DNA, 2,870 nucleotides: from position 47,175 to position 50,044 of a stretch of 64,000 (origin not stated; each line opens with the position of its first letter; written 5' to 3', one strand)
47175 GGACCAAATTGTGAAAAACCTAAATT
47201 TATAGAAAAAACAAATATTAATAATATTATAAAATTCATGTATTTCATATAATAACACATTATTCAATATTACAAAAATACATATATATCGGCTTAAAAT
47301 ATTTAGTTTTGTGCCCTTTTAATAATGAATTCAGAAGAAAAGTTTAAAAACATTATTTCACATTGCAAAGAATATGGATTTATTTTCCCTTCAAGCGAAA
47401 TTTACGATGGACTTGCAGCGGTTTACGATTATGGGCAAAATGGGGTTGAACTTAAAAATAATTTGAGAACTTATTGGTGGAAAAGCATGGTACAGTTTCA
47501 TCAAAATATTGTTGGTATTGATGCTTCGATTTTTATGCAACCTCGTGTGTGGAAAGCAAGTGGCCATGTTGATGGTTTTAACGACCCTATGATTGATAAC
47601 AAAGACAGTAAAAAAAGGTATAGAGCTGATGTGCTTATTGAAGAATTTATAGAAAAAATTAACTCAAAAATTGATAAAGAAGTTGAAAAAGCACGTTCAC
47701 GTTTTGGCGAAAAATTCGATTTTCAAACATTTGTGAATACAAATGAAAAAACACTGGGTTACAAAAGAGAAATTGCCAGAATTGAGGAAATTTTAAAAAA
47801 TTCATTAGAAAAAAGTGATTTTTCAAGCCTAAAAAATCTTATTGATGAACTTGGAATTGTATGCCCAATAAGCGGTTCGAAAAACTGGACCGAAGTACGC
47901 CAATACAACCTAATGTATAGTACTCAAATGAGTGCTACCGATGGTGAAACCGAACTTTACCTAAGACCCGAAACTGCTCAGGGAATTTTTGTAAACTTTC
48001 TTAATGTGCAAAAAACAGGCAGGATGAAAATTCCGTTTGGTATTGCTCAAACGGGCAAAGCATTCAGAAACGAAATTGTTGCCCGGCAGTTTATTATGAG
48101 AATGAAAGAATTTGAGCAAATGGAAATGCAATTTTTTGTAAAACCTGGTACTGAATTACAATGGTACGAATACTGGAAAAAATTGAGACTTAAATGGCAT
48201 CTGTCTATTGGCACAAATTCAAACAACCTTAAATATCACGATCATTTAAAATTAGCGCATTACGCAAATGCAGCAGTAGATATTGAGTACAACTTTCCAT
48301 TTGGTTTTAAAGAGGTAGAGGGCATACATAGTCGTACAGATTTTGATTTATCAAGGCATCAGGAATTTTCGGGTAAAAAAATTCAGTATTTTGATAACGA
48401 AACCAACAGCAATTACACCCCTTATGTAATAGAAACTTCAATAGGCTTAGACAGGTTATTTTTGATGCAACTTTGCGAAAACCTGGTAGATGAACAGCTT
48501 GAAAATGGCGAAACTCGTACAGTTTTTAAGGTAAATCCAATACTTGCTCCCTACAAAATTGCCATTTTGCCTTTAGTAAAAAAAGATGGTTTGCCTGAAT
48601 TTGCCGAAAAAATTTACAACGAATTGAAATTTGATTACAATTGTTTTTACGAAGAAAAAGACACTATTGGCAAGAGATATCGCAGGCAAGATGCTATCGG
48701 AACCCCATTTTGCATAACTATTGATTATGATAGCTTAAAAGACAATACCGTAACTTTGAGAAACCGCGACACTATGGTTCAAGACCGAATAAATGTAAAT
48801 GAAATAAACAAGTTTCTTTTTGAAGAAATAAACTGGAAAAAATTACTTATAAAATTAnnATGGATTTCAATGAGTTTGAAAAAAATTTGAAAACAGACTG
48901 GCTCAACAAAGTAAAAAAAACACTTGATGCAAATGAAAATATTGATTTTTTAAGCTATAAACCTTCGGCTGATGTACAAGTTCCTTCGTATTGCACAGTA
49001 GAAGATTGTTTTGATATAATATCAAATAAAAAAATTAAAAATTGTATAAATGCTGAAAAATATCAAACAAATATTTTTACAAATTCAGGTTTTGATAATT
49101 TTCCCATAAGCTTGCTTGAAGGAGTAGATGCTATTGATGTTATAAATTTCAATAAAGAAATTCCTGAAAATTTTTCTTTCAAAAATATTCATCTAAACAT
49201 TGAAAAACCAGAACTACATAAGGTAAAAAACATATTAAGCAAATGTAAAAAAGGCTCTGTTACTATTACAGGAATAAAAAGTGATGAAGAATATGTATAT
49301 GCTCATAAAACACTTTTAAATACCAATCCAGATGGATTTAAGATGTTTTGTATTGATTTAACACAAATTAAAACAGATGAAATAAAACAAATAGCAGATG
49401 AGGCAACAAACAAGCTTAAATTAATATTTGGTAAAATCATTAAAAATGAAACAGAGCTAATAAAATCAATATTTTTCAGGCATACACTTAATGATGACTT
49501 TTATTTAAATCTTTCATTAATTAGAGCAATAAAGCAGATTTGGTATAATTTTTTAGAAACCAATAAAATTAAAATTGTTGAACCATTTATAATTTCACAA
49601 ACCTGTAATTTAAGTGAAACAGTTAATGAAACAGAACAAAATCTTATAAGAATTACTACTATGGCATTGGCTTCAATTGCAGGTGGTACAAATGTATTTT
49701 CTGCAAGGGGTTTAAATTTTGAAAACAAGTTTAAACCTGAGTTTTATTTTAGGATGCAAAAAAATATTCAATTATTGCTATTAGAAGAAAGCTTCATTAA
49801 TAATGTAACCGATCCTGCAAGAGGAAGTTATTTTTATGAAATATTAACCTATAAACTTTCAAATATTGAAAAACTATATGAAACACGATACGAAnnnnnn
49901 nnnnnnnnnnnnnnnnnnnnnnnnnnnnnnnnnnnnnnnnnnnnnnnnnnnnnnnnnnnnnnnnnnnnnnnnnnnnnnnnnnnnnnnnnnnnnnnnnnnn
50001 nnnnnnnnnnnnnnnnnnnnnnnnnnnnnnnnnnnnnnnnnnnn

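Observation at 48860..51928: Single-chain MutA-like/MutB methylmalonyl-CoA mutase overlapping glyQS by 1 nt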

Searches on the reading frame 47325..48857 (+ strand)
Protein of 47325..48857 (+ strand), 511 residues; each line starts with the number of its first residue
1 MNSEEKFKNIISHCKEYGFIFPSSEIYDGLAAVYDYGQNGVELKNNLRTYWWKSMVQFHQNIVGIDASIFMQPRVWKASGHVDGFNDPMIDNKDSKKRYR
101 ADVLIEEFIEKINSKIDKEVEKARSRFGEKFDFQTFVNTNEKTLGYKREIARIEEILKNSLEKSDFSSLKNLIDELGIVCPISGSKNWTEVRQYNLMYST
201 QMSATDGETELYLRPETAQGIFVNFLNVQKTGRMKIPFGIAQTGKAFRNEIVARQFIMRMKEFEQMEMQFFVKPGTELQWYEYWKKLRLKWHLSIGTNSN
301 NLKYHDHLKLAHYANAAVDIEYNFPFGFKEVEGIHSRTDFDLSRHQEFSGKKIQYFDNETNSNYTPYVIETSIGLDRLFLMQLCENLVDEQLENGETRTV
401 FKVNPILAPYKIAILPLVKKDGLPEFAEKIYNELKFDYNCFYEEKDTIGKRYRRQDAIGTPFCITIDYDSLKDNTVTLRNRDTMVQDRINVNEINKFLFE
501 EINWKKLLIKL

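Call 4: search_protein_families(library=pfam, proteins=[window:47325-48857:+], max_evalue=0.01)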
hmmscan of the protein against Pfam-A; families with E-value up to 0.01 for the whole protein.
window:47325-48857:+ (511 aa): 2 families
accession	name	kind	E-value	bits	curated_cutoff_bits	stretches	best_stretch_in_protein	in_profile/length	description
PF03129.25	HGTP_anticodon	-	2.6e-19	69.6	21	1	411-498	1-91/94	Anticodon binding domain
PF00587.30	tRNA-synt_2b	-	2.7e-12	47.6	29.3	1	205-381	5-174/179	tRNA synthetase class II core domain (G, H, P, S and T)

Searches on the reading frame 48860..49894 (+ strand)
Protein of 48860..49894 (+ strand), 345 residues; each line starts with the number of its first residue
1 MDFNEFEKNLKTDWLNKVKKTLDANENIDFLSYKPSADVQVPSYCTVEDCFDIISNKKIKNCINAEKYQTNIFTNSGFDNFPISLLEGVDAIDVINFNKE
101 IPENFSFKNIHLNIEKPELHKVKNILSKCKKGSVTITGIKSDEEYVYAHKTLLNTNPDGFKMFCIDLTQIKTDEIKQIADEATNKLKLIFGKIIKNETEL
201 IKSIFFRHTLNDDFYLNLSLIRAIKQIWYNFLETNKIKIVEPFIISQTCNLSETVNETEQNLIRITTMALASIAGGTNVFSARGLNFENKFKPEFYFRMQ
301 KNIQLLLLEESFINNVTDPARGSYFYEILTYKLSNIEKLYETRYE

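Call 48: search_protein_representatives(protein=window:48860-49894:+)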
Query: 345 residues. Proteins with E-value up to 0.001 (for the whole library): 3188; up to 1e-10: 291; up to 1e-30: 5. The best 150 are listed.
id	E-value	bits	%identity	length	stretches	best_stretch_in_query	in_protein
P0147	1.5e-52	195.3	39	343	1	1-335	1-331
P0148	4.2e-52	193.9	37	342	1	1-338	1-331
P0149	4.4e-47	177.4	38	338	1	1-334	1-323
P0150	3.3e-42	161.4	42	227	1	1-227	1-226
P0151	3.4e-34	135.1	32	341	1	5-334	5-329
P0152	1.4e-18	83.8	27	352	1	6-334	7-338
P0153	6.4e-18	81.6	37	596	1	186-337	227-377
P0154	8.7e-18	81.1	35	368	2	144-334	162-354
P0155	2.7e-17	79.5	31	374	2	175-334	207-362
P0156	3.3e-17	79.2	32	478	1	203-335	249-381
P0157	3.6e-17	79.1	32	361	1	123-334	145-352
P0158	6.3e-17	78.3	26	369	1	3-335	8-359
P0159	6.5e-16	75.0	34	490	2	200-342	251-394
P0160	6.6e-16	75.0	31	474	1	198-334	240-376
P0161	8.7e-16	74.6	28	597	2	175-335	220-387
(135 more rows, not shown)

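Call 51: find_homologous_proteins(query=A5, max_evalue=0.00001)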
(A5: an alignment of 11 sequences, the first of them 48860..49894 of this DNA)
Query A5 (11 sequences) (345 aa, profile of the alignment): 10 proteins with E <= 0.00001 among 8000 candidates.
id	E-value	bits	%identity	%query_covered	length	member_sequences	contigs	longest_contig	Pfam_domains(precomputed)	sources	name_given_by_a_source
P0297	9.6e-74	267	34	38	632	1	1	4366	PF01642.29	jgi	jgi:methylmalonyl-CoA mutase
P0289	5.2e-71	258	31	40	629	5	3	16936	PF01642.29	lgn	-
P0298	4.7e-66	242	26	40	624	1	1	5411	PF01642.29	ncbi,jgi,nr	ncbi:MAG: methylmalonyl-CoA mutase family protein [Prevotellaceae bacterium]|jgi:methylmalonyl-CoA m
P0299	5.2e-66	241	30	39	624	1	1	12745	PF01642.29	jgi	jgi:methylmalonyl-CoA mutase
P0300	1.1e-58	217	29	38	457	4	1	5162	PF01642.29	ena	-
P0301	2.1e-56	210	30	36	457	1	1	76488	PF01642.29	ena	-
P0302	5.7e-27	113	25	40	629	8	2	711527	PF01642.29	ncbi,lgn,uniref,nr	ncbi:methylmalonyl-CoA mutase [Nocardia amikacinitolerans]|uniref:methylmalonyl-CoA mutase family pr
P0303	2.0e-26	111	26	44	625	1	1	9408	PF01642.29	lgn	-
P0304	4.0e-19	87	28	33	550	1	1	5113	PF01642.29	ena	-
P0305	3.6e-18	84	28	37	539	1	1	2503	PF01642.29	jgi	jgi:methylmalonyl-CoA mutase N-terminal domain/subunit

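Call 53: predict_structure(alignment_id=A4)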
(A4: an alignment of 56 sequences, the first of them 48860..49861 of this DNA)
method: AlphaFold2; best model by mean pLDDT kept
length: 334 residues; sequences in the alignment: 56
mean_pLDDT: 90.4   pTM: 0.90
mean pLDDT of the five models: 90.4, 90.1, 89.4, 89.1, 87.6
residues with pLDDT >= 90: 212; 70-90: 108; 50-70: 13; < 50: 1
segments of 3 or more residues with pLDDT < 50: none
pLDDT, mean of each block of 10 residues (from residue 1): 71 87 74 91 90 87 91 89 91 87 92 94 89 96 97 90 96 91 97 92 97 95 97 95 95 77 94 96 77 89 95 86 94 94
secondary structure, 60 per line:
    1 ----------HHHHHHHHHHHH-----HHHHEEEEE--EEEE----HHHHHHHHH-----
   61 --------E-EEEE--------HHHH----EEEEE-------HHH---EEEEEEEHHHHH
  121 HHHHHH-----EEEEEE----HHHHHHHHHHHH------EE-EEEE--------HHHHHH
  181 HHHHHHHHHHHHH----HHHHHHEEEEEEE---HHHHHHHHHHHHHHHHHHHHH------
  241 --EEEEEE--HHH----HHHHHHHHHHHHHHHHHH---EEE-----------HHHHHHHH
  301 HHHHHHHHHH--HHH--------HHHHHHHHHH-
elements in order: H11-22 H28-31 E32-36 E39-42 H47-55 E71-74 H83-86 E91-95 E109-115 H116-126 E132-137 H142-153 E163-166 H175-193 H198-203 E204-210 H214-234 E243-248 H258-275 E279-281 H293-310 H324-333

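Call 56: fold_search(model_id=the predicted structure, library=pdb)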
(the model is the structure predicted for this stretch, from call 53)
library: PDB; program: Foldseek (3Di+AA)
matches with E <= 10: 1360; with E <= 0.001: 90
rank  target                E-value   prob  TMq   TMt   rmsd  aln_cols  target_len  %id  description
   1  6oxc_B                1.1e-11  1.00  0.68  0.41   5.2       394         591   18  Structure of Mycobacterium tuberculosis methylmalonyl-CoA mutase with adenosyl cobalamin (released 2019-11-13)
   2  6oxd_B                1.3e-11  1.00  0.67  0.41   5.1       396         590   18  Structure of Mycobacterium tuberculosis methylmalonyl-CoA mutase with adenosyl cobalamin (released 2019-11-13)
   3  1req_B                1.3e-11  1.00  0.76  0.44   4.6       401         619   14  METHYLMALONYL-COA MUTASE (released 1997-01-27)
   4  4r3u_B                2.2e-11  1.00  0.68  0.44   6.4       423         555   15  Crystal structure of 2-Hydroxyisobutyryl-CoA Mutase (released 2015-03-11)
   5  2req_B                2.9e-11  1.00  0.76  0.44   4.9       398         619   14  METHYLMALONYL-COA MUTASE, NON-PRODUCTIVE COA COMPLEX, IN OPEN CONFORMATION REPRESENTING SUBSTRATE-FREE STATE (released 1998-01-28)
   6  3bic_B                4.1e-11  1.00  0.70  0.35   6.8       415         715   14  Crystal structure of human methylmalonyl-CoA mutase (released 2007-12-25)
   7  4r3u_A                4.3e-11  1.00  0.67  0.43   6.6       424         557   15  Crystal structure of 2-Hydroxyisobutyryl-CoA Mutase (released 2015-03-11)
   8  3req_B                5.7e-11  1.00  0.72  0.42   5.4       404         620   14  METHYLMALONYL-COA MUTASE, SUBSTRATE-FREE STATE (POOR QUALITY STRUCTURE) (released 1998-03-18)
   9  7req_B                8.3e-11  1.00  0.66  0.38   7.9       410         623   14  METHYLMALONYL-COA MUTASE, 2-CARBOXYPROPYL-COA INHIBITOR COMPLEX (released 1998-09-16)
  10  2xij                  1.0e-10  1.00  0.69  0.36   6.4       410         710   16  Crystal structure of human methylmalonyl-CoA mutase in complex with adenosylcobalamin (released 2010-09-29)
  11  3bic_A                1.1e-10  1.00  0.68  0.34   7.5       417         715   15  Crystal structure of human methylmalonyl-CoA mutase (released 2007-12-25)
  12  8gju_J                1.6e-10  1.00  0.75  0.39   5.4       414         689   14  Crystal structure of human methylmalonyl-CoA mutase (MMUT) in complex with methylmalonic acidemia type A protein (MMAA (released 2023-08-09)
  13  8gju_H                1.7e-10  1.00  0.77  0.40   5.0       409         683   15  Crystal structure of human methylmalonyl-CoA mutase (MMUT) in complex with methylmalonic acidemia type A protein (MMAA (released 2023-08-09)
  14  8gju_L                3.2e-10  1.00  0.75  0.39   5.5       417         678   14  Crystal structure of human methylmalonyl-CoA mutase (MMUT) in complex with methylmalonic acidemia type A protein (MMAA (released 2023-08-09)
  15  8dyl                  3.4e-10  1.00  0.72  0.37   6.2       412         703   16  Crystal structure of human methylmalonyl-CoA mutase bound to aquocobalamin (released 2023-07-12)
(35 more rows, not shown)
